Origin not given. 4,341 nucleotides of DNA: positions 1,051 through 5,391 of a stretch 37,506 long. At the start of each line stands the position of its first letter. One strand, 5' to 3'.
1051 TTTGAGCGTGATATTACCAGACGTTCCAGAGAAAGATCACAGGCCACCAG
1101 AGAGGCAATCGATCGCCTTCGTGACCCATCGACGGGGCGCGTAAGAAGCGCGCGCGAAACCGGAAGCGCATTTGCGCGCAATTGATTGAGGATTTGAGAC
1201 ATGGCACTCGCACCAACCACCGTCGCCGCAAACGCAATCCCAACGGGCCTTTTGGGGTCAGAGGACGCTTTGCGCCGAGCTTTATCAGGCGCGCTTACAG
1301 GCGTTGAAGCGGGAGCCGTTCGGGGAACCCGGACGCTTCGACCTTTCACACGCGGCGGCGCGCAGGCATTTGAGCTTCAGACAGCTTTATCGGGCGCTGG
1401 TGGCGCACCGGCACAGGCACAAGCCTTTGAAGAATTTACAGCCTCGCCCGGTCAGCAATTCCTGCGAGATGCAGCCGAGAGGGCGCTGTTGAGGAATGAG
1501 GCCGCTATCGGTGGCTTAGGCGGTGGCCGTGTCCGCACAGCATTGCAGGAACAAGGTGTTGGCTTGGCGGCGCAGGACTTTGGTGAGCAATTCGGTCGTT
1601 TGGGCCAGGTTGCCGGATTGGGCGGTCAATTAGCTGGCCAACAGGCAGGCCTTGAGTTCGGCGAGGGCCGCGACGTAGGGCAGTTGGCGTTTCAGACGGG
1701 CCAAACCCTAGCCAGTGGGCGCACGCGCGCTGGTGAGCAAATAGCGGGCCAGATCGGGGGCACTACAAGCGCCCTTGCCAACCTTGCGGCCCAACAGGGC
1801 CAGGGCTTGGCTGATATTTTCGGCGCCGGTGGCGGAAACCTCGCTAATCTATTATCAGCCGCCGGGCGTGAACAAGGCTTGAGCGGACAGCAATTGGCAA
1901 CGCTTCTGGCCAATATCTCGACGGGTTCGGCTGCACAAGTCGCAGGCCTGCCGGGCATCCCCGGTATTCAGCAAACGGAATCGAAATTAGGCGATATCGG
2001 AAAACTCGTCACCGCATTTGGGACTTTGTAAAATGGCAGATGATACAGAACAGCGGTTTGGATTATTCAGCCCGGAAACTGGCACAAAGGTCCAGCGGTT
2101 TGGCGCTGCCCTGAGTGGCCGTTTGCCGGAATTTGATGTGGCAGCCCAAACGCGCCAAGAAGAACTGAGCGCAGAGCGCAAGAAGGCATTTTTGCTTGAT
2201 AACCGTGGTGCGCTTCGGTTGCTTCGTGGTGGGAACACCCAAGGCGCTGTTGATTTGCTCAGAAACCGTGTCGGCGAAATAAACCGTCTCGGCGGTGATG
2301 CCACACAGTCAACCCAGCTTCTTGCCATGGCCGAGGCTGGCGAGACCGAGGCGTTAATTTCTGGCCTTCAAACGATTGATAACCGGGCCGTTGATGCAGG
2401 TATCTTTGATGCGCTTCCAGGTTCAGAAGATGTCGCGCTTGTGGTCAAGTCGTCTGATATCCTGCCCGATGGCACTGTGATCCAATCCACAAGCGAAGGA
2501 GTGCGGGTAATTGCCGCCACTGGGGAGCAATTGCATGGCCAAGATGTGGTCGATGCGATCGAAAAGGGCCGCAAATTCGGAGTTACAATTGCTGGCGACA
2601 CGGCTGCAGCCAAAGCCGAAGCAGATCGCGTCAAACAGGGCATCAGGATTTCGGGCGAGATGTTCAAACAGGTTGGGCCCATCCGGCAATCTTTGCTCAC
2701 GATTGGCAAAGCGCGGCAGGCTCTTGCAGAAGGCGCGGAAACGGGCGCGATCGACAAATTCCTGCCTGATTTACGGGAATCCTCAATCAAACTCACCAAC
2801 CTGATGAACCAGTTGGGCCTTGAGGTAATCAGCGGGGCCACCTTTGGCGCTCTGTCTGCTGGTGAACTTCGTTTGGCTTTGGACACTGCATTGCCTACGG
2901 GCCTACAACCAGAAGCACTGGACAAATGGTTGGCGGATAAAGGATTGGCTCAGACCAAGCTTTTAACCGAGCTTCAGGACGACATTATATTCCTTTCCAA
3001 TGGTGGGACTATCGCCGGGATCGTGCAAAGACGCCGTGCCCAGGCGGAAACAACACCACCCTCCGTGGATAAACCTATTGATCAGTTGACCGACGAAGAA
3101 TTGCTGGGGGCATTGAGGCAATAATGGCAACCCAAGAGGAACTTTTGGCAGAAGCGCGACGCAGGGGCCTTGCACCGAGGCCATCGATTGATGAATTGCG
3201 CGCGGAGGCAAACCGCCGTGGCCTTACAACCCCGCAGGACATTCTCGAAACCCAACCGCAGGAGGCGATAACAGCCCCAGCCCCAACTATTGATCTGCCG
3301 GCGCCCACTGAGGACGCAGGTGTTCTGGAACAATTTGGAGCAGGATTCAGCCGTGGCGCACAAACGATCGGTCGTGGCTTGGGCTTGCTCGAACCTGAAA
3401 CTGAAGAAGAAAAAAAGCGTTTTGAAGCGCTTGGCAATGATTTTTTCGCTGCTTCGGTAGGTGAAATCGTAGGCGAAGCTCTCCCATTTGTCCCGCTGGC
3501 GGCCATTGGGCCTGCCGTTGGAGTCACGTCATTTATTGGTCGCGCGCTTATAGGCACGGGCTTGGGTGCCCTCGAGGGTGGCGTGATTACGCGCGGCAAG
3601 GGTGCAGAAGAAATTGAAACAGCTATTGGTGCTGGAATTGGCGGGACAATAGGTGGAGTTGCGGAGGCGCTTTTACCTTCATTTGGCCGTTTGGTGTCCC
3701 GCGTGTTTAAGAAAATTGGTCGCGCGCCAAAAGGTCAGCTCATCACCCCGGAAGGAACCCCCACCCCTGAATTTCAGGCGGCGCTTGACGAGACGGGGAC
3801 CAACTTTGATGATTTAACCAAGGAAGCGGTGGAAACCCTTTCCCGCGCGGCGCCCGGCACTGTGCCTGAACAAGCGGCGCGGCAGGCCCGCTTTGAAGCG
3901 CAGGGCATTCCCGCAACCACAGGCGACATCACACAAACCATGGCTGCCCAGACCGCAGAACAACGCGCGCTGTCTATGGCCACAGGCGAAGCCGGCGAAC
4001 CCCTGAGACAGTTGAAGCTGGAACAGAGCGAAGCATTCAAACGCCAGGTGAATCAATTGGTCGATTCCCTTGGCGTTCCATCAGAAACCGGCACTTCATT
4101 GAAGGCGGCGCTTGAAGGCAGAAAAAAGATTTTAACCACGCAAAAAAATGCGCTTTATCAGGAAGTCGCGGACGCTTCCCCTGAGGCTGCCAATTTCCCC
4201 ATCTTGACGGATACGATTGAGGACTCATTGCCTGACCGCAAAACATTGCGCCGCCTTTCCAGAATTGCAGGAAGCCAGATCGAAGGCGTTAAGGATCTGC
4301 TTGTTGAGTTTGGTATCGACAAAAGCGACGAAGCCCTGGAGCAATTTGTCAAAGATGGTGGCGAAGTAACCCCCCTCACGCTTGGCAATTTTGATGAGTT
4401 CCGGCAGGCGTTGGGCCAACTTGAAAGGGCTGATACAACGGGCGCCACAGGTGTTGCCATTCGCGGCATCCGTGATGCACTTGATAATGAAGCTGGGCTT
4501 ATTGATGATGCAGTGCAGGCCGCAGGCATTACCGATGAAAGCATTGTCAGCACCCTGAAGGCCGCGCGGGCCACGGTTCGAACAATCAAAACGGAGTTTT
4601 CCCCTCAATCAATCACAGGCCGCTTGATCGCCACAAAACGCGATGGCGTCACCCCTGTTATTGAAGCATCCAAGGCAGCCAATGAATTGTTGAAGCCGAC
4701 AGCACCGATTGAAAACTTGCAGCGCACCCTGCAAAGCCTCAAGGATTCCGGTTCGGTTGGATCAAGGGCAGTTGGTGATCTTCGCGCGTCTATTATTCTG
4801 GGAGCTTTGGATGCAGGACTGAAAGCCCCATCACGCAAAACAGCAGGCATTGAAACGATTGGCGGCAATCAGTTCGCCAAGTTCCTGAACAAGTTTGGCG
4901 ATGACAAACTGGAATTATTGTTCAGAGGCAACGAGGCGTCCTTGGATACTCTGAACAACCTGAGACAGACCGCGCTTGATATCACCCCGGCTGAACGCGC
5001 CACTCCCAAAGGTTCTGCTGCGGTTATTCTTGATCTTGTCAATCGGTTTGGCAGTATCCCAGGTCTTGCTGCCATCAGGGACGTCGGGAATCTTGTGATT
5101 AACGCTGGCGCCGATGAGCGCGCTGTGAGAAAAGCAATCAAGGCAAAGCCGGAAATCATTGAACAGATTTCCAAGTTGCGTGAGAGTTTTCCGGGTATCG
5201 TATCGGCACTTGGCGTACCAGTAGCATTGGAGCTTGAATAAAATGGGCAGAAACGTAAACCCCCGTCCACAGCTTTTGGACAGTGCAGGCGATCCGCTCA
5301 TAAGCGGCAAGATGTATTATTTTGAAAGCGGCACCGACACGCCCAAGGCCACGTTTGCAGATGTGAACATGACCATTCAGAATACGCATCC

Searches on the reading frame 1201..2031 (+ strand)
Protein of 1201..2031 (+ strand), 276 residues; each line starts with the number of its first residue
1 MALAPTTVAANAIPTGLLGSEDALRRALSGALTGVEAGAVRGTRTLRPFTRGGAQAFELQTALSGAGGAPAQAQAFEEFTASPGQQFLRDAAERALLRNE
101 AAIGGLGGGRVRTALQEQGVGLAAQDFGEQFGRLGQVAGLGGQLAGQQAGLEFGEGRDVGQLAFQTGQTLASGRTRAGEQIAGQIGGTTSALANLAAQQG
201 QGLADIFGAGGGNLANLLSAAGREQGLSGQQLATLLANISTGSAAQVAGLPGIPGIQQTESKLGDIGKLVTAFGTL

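Call 10: search_protein_families(library=phrogs, proteins=[window:1201-2031:+], max_evalue=0.001)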
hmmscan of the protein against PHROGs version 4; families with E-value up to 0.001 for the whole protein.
window:1201-2031:+ (276 aa): 1 family
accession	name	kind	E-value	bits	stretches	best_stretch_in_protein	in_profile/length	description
phrog_598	-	DNA, RNA and nucleotide metabolism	1.2e-13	52.2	1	44-216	54-227/240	DNA ejection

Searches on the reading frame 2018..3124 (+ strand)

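Call 10: search_protein_families(library=phrogs, proteins=[window:2018-3124:+], max_evalue=0.001)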
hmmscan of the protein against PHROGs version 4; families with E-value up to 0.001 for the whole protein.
window:2018-3124:+ (368 aa): 1 family
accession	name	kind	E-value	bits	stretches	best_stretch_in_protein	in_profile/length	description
phrog_26675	-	lysis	7.7e-12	45.6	1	181-351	440-600/643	endolysin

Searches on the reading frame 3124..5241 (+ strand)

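Call 10: search_protein_families(library=phrogs, proteins=[window:3124-5241:+], max_evalue=0.001)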
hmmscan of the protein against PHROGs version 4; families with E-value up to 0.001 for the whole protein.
window:3124-5241:+ (705 aa): 1 family
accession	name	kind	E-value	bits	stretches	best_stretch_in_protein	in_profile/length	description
phrog_5880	-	unknown function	2.6e-07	30.7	1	108-281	117-273/661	-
